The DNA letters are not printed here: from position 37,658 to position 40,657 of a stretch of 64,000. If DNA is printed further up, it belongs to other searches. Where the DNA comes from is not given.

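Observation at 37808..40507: Cation:proton antiporter that has captured a GlnD-like nitrogen-sensor tail (degenerate HD + 2 ACT, no transferase domain)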

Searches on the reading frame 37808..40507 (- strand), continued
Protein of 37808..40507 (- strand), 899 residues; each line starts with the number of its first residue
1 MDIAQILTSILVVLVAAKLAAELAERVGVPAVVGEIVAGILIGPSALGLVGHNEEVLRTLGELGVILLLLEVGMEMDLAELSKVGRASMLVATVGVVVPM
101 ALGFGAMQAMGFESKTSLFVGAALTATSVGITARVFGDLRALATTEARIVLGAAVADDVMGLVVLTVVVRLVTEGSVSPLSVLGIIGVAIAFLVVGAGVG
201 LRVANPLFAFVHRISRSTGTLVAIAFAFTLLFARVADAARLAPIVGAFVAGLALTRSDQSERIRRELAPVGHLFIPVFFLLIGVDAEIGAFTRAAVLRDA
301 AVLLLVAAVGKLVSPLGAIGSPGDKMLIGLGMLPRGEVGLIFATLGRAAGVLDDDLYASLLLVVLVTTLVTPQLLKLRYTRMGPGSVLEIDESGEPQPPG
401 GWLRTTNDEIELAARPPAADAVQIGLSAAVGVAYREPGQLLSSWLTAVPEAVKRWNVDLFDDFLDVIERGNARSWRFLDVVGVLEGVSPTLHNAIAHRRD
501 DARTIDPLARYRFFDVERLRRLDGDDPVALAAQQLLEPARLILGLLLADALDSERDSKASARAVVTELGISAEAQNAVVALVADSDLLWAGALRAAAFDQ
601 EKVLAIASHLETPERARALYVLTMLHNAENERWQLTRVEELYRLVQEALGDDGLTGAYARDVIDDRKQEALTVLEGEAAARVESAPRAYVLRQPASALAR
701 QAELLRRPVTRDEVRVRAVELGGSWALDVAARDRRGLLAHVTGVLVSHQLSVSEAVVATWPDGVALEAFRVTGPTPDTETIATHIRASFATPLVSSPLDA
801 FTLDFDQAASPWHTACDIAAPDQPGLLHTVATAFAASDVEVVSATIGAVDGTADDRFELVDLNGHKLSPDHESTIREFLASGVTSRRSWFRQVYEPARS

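Call 15: find_encoding_contigs(protein=P0023, flank=8000, max_places=2)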
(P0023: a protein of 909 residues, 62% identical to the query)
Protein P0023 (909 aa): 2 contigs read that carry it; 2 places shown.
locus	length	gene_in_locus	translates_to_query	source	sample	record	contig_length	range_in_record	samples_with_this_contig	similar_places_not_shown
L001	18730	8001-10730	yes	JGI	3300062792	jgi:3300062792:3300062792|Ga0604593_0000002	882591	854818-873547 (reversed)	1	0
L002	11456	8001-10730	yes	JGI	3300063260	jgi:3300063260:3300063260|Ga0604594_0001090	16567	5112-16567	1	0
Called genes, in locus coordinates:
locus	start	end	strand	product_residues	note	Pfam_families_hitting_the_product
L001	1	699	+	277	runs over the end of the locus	PF13622:4HBT_3, PF20789:4HBT_3C, PF02551:Acyl_CoA_thio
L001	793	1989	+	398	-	PF00108:Thiolase_N, PF22691:Thiolase_C_1 (faint), PF02803:Thiolase_C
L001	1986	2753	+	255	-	PF00005:ABC_tran, PF13304:AAA_21 (faint)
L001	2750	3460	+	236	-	PF00005:ABC_tran, PF13304:AAA_21 (faint)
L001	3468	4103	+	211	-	PF00440:TetR_N, PF21313:EthR_C (faint)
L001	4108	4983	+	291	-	PF13622:4HBT_3 (weak), PF20789:4HBT_3C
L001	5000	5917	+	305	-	PF01545:Cation_efflux, PF16916:ZT_dimer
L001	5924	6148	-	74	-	-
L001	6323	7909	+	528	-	PF00909:Ammonium_transp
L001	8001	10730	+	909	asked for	PF00999:Na_H_Exchanger, PF01842:ACT (weak)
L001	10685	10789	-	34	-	-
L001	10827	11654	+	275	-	PF00072:Response_reg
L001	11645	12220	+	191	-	PF03193:RsgA_GTPase (weak), PF01926:MMR_HSR1, PF02421:FeoB_N (weak)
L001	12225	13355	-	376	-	PF21783:YNCE, PF22494:choice_anch_I (faint)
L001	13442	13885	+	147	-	PF06170:DUF983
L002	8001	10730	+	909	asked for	PF00999:Na_H_Exchanger, PF01842:ACT (weak)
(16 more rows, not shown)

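Call 16: find_encoding_contigs(protein=P0111, flank=8000, max_places=2)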
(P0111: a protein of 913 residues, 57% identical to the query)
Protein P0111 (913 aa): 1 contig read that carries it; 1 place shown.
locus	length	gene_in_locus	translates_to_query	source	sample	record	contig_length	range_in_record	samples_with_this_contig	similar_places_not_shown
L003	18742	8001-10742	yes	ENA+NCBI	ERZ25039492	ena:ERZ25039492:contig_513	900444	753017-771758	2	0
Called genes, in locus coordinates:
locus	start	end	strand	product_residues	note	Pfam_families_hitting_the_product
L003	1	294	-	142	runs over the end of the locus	-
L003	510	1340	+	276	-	PF00809:Pterin_bind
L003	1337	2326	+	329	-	PF06144:DNA_pol3_delta (weak)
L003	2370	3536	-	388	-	-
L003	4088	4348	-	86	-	PF01649:Ribosomal_S20p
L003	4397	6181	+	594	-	PF00009:GTP_EFTU, PF03144:GTP_EFTU_D2 (weak), PF22042:EF-G_D2 (faint), PF00679:EFG_C, PF06421:LepA_C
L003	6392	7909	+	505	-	PF00909:Ammonium_transp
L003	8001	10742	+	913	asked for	PF00999:Na_H_Exchanger, PF01842:ACT (weak)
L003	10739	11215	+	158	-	-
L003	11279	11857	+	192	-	PF00486:Trans_reg_C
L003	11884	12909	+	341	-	PF01628:HrcA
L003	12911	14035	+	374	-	PF00226:DnaJ, PF01556:DnaJ_C, PF00684:DnaJ_CXXCXGXG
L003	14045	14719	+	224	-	PF20260:PUA_4 (weak), PF04452:Methyltrans_RNA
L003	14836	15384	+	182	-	PF13560:HTH_31 (weak), PF01381:HTH_3, PF21179:BldD-like_C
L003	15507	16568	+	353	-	PF04055:Radical_SAM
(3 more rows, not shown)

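Call 61: predict_structure(alignment_id=A4)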
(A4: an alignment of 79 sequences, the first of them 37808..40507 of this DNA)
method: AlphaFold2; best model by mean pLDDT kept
length: 899 residues; sequences in the alignment: 79
mean_pLDDT: 89.8   pTM: 0.62
mean pLDDT of the five models: 89.8, 89.8, 89.1, 87.1, 86.7
residues with pLDDT >= 90: 599; 70-90: 257; 50-70: 36; < 50: 7
segments of 3 or more residues with pLDDT < 50: 385-387, 657-659
pLDDT, mean of each block of 10 residues (from residue 1): 81 90 90 91 68 79 93 82 81 94 96 93 84 76 82 88 87 82 89 93 94 90 95 94 92 92 91 93 89 94 95 92 89 84 89 94 93 88 58 87 94 93 97 93 90 91 96 96 94 86 71 94 94 96 97 93 97 97 96 88 87 95 96 96 91 53 80 91 86 89 92 95 95 93 96 90 92 96 96 93 94 93 93 96 87 93 92 97 88 84
secondary structure, 60 per line:
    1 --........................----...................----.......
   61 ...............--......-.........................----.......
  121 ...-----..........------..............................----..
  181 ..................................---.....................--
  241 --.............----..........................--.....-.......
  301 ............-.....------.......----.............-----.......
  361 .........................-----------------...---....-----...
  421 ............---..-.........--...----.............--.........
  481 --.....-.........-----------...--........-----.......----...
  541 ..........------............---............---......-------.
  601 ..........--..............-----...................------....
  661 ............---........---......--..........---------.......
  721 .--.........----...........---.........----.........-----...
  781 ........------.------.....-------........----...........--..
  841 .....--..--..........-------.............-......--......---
elements in order (helices of 4 or more, strands of 3 or more residues): H3-26 H31-49 H54-75 H78-83 H85-109 H114-123 H129-138 H145-174 H179-214 H218-238 H243-255 H260-285 H288-292 H294-312 H314-318 H325-331 H336-348 H354-385 E403-405 E409-412 H418-432 H439-447 H457-469 H472-480 H483-487 H489-497 H514-521 H527-533 H538-550 H557-568 H572-583 H587-592 H600-610 H613-626 H632-650 H657-672 H676-683 H687-692 H695-704 E714-721 E724-732 H737-747 E751-759 E764-772 H778-788 E802-806 E814-821 H826-836 E839-845 E852-861 H869-881 E883-888 E891-896
